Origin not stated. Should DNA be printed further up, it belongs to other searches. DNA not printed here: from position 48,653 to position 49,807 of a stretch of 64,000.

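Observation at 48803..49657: Stand-alone E2 acyltransferase catalytic-domain homolog with the catalytic His replaced by Glu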

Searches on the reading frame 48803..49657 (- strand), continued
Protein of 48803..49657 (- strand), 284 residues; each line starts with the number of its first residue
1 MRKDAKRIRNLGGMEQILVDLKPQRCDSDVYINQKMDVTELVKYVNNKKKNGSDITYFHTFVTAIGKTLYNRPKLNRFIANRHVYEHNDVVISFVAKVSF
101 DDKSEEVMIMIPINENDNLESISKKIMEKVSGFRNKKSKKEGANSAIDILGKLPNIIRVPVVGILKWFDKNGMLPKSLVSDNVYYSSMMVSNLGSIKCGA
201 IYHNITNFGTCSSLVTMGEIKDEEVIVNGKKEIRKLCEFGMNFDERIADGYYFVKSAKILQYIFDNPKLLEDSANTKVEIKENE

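Call 84: find_encoding_contigs(protein=P0206, flank=5000, max_places=2)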
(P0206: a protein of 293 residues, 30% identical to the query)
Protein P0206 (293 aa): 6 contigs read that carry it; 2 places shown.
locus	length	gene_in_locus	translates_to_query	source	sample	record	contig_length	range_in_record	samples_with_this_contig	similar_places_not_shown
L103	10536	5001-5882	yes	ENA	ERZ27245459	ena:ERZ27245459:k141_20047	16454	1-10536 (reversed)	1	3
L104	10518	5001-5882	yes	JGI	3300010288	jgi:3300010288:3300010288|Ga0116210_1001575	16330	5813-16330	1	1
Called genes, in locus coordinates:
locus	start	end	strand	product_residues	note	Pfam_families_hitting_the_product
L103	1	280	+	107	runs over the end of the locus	PF03787:RAMPs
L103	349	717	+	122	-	-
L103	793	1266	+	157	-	-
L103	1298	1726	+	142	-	PF17953:Csm4_C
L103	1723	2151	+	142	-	-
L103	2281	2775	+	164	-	-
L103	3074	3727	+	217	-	PF01381:HTH_3, PF12844:HTH_19 (weak), PF13443:HTH_26 (weak), PF13560:HTH_31, PF00717:Peptidase_S24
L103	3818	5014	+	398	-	PF06925:MGDG_synth, PF04101:Glyco_tran_28_C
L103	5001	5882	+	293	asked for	PF00198:2-oxoacid_dh (weak)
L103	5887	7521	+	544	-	PF00501:AMP-binding, PF13193:AMP-binding_C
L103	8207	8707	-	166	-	PF00990:GGDEF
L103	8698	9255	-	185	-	PF01590:GAF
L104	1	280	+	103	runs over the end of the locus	PF03787:RAMPs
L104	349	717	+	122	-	-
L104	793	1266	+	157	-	-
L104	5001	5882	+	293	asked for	PF00198:2-oxoacid_dh (weak)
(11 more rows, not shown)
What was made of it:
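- MGDG_synth overlapping the E2-like start (L103; call 84).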

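Call 92: find_related_loci(query=A5, collection=metagenome_contigs, flank=5000)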
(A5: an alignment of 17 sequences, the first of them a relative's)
Query A5 (290 aa) in metagenome_contigs; peptide patterns used: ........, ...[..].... (x = any residue, [..] = any of these).
600 stretches matched a pattern (row limit reached: there are more); 554 encode a relative of the query (tblastn E <= 1e-3); the best 80 are kept; 80 distinct loci.
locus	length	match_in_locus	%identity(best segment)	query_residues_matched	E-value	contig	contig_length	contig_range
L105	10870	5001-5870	76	1-290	1e-156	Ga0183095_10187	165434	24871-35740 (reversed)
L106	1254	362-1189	76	16-290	5e-165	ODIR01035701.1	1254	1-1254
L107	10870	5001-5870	71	1-290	3e-147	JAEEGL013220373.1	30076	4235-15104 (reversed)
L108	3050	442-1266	73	16-290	4e-153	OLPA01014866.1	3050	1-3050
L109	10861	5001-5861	71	5-290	1e-145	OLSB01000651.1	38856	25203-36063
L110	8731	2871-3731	71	5-290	2e-145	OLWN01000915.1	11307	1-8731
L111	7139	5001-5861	71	5-290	1e-145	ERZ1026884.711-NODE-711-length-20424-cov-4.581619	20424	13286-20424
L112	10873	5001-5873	71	1-290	7e-143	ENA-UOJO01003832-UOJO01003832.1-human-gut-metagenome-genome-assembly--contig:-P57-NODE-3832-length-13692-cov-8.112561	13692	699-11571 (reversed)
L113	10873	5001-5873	71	1-290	7e-143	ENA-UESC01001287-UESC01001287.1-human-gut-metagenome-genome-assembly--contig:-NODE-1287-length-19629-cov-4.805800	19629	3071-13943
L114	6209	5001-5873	71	1-290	7e-143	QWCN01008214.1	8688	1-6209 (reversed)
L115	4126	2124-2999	71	1-290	3e-146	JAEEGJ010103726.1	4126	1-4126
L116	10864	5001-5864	68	1-288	9e-143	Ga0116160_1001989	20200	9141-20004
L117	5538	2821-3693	69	1-290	2e-143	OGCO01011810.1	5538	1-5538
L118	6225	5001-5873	71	1-290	7e-142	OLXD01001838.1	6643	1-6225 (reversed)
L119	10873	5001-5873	70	1-290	5e-141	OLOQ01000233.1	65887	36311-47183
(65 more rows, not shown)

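Call 96: search_protein_families(library=ncbifam, alignment_id=A2, max_evalue=0.00001)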
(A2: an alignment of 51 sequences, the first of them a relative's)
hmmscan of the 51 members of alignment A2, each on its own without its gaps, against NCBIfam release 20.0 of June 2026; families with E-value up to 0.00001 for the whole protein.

A. member 1, P0211 (289 aa): 1 family
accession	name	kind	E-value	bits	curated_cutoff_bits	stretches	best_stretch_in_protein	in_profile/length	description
TIGR01349.1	PDHac_trf_mito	equivalog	1.9e-07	30.6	445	0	198-279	353-436/437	pyruvate dehydrogenase complex dihydrolipoamide acetyltransferase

B. families by the number of members that match (of 51 scanned): 4 families
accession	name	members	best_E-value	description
TIGR01349.1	PDHac_trf_mito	12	1.4e-10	pyruvate dehydrogenase complex dihydrolipoamide acetyltransferase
NF011416.0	PRK14843.1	7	4.6e-10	dihydrolipoamide acetyltransferase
NF004309.0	PRK05704.1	3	1.1e-08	2-oxoglutarate dehydrogenase complex dihydrolipoyllysine-residue succinyltransferase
TIGR01347.1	sucB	1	3.7e-06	dihydrolipoyllysine-residue succinyltransferase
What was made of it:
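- On 2-oxoacid dehydrogenase E2 component (dihydrolipoyl acyltransferase): 51 diverse members give only weak hits (the one shown, 30.6 bits against a cutoff of 445; best E 1.4e-10) and none approaches a cutoff (call 96).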
